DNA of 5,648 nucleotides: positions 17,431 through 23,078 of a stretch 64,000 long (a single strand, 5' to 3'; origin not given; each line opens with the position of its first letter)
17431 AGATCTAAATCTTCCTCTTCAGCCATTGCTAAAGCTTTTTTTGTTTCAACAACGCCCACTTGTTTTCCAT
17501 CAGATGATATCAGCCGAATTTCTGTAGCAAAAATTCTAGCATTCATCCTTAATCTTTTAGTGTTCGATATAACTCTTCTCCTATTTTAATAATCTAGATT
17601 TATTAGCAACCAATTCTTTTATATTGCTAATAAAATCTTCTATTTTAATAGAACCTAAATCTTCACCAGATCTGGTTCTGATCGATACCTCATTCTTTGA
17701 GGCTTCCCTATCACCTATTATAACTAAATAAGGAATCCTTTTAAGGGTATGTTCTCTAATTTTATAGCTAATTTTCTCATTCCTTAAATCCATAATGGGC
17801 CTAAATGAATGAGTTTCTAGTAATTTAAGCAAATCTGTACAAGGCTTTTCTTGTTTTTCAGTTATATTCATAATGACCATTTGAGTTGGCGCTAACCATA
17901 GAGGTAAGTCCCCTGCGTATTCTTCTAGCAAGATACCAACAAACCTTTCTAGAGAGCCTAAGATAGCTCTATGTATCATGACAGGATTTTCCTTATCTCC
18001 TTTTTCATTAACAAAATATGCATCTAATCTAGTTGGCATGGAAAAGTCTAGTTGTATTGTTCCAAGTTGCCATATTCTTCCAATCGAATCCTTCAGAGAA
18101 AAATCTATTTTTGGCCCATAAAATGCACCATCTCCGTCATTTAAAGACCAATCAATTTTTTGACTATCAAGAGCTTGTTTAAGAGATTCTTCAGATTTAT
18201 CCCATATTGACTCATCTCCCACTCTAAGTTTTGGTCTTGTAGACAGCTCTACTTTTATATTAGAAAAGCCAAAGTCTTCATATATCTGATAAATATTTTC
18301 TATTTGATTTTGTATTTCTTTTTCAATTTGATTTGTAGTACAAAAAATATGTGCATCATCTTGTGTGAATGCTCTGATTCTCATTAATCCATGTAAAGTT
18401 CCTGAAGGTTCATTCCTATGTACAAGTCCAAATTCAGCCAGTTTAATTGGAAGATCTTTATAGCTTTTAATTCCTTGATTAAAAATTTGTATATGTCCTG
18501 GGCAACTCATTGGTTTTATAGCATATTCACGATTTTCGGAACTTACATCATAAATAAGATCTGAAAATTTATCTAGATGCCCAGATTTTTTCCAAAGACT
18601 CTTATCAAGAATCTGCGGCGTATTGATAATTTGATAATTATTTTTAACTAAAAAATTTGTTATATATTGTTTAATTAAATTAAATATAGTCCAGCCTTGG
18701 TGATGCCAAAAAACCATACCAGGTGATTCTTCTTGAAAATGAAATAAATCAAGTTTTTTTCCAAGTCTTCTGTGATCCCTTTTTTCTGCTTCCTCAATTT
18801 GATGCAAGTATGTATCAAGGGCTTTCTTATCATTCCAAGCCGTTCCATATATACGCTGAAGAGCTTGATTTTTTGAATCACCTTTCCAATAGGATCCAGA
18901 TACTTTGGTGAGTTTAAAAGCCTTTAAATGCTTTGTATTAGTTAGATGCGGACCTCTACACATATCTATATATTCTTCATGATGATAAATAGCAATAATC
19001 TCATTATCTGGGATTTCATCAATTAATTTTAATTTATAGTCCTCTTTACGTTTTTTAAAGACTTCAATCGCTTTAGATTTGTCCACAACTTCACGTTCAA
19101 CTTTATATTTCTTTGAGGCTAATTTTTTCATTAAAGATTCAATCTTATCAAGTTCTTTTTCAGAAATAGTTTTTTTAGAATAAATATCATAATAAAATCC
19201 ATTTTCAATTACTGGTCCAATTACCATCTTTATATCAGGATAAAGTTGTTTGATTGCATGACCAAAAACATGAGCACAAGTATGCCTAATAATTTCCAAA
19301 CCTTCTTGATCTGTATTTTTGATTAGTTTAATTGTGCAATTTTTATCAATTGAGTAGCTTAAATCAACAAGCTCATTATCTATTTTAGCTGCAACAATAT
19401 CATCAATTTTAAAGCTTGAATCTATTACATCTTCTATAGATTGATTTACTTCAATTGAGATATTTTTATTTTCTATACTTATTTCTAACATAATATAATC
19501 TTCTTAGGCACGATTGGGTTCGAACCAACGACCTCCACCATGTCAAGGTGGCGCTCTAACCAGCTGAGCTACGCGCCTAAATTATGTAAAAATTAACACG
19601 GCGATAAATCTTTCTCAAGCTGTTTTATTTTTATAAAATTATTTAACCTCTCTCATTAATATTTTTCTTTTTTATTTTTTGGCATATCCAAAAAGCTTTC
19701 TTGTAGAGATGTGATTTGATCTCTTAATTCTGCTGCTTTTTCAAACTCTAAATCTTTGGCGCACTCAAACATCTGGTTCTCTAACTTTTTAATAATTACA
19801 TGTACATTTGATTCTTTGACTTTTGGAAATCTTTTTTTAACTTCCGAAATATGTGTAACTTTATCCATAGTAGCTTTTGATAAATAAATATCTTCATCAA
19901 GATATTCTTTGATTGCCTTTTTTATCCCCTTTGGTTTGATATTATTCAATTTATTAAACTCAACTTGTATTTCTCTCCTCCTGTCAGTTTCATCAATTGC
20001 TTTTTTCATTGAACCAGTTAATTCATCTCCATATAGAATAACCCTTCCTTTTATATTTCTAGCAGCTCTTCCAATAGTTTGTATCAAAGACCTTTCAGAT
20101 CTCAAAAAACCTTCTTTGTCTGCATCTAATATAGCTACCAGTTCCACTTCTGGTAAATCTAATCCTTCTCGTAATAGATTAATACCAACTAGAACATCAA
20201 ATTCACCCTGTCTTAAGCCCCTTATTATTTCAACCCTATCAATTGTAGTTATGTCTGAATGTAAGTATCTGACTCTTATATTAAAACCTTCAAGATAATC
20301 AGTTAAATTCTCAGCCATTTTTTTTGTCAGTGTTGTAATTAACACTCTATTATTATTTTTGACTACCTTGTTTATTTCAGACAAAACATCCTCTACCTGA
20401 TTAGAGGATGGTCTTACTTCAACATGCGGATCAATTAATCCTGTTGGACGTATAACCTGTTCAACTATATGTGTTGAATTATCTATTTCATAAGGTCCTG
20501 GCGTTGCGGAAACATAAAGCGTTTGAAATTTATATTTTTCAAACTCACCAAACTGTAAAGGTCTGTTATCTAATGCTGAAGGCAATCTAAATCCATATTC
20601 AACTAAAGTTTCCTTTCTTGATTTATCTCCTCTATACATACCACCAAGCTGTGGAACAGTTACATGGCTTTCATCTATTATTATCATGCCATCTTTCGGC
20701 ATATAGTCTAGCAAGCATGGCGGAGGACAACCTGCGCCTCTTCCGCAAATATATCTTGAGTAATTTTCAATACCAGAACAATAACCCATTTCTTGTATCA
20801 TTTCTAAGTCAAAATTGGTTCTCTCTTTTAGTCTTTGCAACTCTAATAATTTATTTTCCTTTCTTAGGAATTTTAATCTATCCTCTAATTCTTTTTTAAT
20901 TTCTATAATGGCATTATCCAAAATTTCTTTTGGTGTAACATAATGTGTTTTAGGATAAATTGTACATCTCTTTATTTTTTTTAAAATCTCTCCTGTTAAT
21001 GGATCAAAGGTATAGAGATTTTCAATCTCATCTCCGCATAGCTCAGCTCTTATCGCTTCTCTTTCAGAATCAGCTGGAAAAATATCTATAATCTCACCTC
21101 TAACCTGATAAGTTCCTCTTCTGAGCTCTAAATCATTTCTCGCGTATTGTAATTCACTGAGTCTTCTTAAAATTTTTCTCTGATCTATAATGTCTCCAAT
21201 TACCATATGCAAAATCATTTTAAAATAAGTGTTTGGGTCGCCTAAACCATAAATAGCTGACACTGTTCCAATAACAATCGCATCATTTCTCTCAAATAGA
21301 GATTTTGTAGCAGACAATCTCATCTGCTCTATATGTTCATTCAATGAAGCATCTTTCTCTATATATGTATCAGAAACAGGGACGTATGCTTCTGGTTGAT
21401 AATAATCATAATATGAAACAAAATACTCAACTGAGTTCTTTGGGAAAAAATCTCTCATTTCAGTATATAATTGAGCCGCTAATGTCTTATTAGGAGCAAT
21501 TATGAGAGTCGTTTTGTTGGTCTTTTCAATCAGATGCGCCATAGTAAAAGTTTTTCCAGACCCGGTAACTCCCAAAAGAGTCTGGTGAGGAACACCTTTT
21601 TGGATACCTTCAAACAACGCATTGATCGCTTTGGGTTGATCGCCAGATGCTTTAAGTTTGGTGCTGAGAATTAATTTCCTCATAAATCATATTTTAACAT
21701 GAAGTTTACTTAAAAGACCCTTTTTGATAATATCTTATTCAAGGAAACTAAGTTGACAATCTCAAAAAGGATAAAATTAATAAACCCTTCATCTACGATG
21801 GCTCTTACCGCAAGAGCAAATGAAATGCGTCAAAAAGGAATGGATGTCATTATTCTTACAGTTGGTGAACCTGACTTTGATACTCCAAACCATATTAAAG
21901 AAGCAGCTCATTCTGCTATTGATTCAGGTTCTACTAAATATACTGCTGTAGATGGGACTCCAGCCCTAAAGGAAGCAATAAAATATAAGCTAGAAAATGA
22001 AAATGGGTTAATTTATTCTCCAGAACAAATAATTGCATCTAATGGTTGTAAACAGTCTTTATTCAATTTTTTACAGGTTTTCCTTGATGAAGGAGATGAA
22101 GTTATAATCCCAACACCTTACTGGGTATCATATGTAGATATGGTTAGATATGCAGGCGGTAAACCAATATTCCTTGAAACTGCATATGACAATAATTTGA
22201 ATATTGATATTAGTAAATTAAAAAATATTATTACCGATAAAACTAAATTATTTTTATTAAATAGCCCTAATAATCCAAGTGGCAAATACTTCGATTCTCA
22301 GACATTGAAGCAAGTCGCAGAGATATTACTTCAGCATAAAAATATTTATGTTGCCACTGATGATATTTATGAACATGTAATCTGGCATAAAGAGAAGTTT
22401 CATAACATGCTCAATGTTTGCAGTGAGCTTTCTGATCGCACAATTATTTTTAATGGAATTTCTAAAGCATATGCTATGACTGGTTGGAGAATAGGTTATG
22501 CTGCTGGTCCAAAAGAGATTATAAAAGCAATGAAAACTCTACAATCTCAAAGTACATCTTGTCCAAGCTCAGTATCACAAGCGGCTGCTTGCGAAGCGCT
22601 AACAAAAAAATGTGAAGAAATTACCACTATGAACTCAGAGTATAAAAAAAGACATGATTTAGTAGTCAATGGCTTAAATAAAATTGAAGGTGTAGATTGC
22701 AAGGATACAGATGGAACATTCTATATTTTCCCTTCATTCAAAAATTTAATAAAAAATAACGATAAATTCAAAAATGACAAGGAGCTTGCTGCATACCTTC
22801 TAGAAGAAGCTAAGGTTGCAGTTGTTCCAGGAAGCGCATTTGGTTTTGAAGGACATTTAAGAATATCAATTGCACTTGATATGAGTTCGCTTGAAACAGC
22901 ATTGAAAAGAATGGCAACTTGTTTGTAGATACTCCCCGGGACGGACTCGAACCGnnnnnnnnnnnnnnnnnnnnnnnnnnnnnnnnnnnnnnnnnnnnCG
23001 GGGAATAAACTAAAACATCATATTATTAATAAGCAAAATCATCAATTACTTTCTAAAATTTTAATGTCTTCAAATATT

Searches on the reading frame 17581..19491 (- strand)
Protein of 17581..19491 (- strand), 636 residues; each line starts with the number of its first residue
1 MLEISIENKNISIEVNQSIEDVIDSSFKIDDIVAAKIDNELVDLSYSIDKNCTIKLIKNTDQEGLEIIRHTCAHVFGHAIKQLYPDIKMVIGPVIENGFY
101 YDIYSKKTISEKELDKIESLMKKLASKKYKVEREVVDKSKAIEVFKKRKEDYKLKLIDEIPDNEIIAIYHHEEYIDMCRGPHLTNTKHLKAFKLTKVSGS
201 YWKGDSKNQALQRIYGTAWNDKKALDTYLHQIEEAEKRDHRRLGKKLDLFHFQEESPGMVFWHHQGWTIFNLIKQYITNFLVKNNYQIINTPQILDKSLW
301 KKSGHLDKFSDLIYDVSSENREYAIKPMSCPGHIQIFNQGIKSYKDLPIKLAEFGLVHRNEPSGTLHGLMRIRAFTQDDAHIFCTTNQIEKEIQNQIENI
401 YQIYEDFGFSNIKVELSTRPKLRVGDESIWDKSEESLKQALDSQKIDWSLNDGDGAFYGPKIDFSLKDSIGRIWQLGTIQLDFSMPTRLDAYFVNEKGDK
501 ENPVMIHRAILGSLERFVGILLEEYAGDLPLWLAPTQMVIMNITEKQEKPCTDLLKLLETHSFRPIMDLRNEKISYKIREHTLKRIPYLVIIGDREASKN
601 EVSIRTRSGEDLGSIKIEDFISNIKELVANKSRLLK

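Call 49: search_protein_families(library=pfam, proteins=[window:17581-19491:-], max_evalue=0.00001)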
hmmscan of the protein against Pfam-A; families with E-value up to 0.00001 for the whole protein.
window:17581-19491:- (636 aa): 3 families
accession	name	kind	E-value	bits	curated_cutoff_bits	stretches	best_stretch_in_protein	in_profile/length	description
PF00587.30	tRNA-synt_2b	-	1.2e-53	182.3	29.3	1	314-525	1-179/179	tRNA synthetase class II core domain (G, H, P, S and T)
PF03129.25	HGTP_anticodon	-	1.6e-17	63.9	21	1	537-626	1-93/94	Anticodon binding domain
PF07973.19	tRNA_SAD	-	3.4e-15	56.2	24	1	168-215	3-44/44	Threonyl and Alanyl tRNA synthetase second additional domain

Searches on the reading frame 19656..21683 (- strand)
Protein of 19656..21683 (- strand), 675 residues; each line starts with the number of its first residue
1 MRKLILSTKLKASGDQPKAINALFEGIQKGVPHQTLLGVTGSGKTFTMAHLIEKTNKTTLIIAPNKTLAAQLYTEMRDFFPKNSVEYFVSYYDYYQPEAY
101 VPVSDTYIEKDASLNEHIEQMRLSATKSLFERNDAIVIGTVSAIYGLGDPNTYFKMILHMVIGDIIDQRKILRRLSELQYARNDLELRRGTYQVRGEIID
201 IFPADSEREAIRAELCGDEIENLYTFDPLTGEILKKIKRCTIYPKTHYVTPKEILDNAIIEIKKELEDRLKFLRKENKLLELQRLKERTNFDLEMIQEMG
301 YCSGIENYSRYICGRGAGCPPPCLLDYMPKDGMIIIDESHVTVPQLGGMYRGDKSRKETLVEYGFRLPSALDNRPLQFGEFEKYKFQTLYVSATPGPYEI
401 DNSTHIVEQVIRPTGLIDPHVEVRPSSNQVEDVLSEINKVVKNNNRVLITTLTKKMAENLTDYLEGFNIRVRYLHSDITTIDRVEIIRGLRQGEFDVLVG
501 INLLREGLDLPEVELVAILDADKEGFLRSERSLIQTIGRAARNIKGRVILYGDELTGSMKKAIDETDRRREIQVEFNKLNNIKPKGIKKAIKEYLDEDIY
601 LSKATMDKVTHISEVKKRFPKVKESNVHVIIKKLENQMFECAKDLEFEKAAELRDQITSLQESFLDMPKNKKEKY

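Call 49: search_protein_families(library=pfam, proteins=[window:19656-21683:-], max_evalue=0.00001)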
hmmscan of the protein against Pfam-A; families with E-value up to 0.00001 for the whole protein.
window:19656-21683:- (675 aa): 6 families
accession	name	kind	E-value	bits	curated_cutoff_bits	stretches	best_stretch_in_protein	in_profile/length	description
PF17757.6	UvrB_inter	-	1.7e-30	105.4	22.9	1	158-248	1-91/91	UvrB interaction domain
PF00271.37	Helicase_C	-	6.3e-21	75.1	23.5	1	437-543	10-109/110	Helicase conserved C-terminal domain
PF12344.14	UvrB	-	3e-19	69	27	1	550-592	1-43/43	Ultra-violet resistance protein B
PF04851.21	ResIII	-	1.6e-12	48.1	22.5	1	15-91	7-84/164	Type III restriction enzyme, res subunit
PF02151.25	UVR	-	5e-12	45.6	21.5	1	630-662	3-35/36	UvrB/uvrC motif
PF00270.35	DEAD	-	6.5e-08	32.9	26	1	16-84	4-73/167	DEAD/DEAH box helicase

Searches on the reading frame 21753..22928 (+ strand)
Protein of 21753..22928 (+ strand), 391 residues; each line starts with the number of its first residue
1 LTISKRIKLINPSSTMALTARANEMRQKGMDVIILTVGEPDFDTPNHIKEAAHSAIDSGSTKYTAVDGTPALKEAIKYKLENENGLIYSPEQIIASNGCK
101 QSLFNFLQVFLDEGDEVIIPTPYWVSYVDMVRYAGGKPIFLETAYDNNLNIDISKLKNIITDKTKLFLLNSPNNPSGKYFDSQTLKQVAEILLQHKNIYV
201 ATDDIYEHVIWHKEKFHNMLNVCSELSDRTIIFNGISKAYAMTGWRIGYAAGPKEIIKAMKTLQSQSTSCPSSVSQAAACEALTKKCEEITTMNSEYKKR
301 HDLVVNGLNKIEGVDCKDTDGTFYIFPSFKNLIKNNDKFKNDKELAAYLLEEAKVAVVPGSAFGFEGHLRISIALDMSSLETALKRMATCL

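Call 49: search_protein_families(library=pfam, proteins=[window:21753-22928:+], max_evalue=0.00001)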
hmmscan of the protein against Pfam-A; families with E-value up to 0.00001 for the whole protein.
window:21753-22928:+ (391 aa): 2 families
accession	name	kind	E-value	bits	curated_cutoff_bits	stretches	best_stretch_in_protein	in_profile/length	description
PF00155.27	Aminotran_1_2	-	8.2e-76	256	19.7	1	31-386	2-360/361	Aminotransferase class I and II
PF01041.23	DegT_DnrJ_EryC1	-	3.3e-08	33.6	19.8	1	95-189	44-135/360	DegT/DnrJ/EryC1/StrS aminotransferase family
